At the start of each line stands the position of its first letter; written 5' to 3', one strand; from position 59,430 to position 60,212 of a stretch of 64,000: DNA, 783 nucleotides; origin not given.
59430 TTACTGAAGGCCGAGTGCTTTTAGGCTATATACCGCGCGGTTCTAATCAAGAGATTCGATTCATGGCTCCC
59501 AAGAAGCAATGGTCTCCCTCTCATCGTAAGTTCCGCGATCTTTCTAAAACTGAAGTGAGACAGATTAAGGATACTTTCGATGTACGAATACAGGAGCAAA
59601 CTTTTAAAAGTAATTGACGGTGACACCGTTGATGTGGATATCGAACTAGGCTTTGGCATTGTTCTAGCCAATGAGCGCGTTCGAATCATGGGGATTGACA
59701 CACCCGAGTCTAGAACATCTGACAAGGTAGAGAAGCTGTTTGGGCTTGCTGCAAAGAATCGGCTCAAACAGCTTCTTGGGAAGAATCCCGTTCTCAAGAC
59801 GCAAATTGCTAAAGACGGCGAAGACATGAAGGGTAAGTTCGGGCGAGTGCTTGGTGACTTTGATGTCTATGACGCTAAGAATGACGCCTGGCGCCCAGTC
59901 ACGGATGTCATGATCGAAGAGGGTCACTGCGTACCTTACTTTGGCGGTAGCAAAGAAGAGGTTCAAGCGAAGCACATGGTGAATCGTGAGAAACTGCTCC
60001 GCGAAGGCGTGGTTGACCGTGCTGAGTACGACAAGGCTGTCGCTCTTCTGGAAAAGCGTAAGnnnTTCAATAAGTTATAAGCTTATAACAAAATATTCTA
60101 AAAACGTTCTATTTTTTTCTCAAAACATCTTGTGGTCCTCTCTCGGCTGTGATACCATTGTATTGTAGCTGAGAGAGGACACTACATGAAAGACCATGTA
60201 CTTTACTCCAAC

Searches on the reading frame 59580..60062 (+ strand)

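Call 51: search_protein_families(library=pfam, proteins=[window:59580-60062:+], max_evalue=0.001)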
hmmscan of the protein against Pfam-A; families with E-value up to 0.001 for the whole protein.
window:59580-60062:+ (161 aa): 1 family
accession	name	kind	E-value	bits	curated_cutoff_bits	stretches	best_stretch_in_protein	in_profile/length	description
PF00565.23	SNase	-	1.4e-08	35.6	21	1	33-137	1-94/107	Staphylococcal nuclease homologue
